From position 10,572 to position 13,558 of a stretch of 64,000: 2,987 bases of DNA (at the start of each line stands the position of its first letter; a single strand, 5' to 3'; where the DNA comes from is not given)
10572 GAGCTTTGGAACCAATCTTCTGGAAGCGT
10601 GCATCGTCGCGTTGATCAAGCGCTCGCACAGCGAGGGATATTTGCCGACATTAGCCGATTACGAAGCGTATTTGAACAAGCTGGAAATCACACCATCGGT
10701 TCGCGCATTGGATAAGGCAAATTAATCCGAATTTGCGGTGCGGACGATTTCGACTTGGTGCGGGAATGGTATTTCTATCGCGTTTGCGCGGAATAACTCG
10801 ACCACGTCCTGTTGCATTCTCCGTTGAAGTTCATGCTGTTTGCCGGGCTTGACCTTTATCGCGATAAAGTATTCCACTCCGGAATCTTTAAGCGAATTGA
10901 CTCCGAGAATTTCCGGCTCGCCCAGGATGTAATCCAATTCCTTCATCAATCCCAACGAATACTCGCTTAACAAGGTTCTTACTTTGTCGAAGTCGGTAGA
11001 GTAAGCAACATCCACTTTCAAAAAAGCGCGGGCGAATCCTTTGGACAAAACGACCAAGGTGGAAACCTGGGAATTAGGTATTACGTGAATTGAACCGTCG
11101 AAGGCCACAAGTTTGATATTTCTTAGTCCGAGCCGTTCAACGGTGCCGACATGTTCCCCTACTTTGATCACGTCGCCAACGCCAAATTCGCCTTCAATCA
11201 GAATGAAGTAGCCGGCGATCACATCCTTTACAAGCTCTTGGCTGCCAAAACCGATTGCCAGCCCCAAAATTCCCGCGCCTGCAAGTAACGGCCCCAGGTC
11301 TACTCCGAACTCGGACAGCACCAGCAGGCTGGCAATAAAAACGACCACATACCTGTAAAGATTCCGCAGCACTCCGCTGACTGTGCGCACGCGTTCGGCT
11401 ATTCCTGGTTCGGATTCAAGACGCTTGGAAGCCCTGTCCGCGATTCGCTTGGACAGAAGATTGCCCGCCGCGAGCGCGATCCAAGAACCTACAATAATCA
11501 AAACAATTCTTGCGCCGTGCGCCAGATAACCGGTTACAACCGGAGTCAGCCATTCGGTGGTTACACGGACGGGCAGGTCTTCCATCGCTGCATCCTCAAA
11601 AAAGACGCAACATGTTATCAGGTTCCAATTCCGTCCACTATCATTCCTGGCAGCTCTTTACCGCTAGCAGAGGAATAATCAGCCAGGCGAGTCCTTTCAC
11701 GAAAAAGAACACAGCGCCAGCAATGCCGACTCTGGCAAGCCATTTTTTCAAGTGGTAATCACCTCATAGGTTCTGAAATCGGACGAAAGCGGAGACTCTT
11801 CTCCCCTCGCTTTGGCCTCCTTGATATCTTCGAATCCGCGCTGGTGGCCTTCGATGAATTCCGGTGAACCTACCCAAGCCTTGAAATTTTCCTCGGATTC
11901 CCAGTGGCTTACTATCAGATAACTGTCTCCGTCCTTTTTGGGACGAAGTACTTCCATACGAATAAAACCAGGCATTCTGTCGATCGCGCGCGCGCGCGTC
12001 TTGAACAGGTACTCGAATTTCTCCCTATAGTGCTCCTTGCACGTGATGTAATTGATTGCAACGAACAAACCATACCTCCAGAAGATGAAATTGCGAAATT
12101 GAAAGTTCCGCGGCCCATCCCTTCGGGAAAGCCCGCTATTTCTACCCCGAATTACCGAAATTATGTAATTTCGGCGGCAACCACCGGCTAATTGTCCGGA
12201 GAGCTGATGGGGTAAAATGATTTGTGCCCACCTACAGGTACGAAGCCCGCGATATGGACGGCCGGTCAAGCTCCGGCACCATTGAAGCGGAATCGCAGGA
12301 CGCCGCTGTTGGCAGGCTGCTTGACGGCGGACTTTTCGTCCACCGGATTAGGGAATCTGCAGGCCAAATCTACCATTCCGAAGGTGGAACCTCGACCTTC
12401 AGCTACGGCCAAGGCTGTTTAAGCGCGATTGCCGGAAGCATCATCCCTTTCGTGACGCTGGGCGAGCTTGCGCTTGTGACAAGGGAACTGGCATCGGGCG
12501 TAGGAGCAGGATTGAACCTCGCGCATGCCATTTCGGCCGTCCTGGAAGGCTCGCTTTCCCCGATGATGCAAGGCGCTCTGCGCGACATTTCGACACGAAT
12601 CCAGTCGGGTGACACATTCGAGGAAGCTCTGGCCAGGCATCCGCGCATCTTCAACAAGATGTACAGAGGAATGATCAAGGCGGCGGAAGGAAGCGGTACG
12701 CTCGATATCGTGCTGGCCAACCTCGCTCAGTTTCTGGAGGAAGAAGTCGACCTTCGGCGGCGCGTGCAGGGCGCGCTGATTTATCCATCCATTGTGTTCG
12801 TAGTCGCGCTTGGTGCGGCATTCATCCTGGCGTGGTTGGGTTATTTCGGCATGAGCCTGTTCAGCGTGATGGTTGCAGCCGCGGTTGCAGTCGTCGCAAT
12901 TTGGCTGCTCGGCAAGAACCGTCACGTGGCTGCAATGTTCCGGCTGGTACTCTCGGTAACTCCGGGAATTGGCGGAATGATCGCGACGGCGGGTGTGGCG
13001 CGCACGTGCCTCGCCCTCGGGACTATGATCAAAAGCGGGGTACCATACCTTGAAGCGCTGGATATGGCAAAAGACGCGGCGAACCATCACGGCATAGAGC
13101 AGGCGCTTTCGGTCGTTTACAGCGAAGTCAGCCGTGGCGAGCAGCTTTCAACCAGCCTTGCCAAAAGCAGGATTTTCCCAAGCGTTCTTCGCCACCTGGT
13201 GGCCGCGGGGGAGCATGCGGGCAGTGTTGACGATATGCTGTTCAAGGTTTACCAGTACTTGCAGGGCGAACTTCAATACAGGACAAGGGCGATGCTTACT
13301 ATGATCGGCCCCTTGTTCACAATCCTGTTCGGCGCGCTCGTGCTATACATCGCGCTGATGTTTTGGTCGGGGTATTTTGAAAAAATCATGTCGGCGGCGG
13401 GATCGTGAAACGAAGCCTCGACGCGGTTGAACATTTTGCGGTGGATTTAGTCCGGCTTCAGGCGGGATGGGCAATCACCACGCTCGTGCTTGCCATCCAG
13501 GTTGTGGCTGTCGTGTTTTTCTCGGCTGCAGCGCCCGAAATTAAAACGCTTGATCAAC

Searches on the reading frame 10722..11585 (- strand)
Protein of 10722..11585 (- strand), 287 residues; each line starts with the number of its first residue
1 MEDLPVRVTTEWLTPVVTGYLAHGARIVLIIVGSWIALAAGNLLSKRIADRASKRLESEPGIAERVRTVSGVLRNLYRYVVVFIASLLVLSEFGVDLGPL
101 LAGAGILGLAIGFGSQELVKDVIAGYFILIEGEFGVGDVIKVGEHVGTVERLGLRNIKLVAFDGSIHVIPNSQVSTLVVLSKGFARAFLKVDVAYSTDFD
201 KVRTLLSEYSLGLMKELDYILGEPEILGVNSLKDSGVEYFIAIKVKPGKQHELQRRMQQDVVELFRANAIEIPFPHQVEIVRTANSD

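Call 78: search_protein_families(library=pfam, proteins=[window:10722-11585:-], max_evalue=0.00001)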
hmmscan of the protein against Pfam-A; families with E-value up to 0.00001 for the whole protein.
window:10722-11585:- (287 aa): 2 families
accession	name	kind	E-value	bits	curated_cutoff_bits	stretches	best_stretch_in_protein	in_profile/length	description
PF00924.24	MS_channel_2nd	-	1.9e-17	63.6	20.2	1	118-176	2-60/68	Mechanosensitive ion channel, beta-domain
PF21088.3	MS_channel_1st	-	2.5e-12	46.9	23.1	1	76-116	2-42/42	Mechanosensitive ion channel, transmembrane helices 2/3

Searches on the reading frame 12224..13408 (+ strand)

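Call 23: search_protein_families(library=pfam, proteins=[window:12224-13408:+], max_evalue=0.00001)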
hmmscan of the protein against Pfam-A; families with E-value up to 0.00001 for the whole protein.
window:12224-13408:+ (394 aa): 1 family
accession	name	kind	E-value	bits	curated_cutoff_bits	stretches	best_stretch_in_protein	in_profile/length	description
PF00482.28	T2SSF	-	2.9e-47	160.1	25.2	2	86-203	2-120/125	Type II secretion system (T2SS), protein F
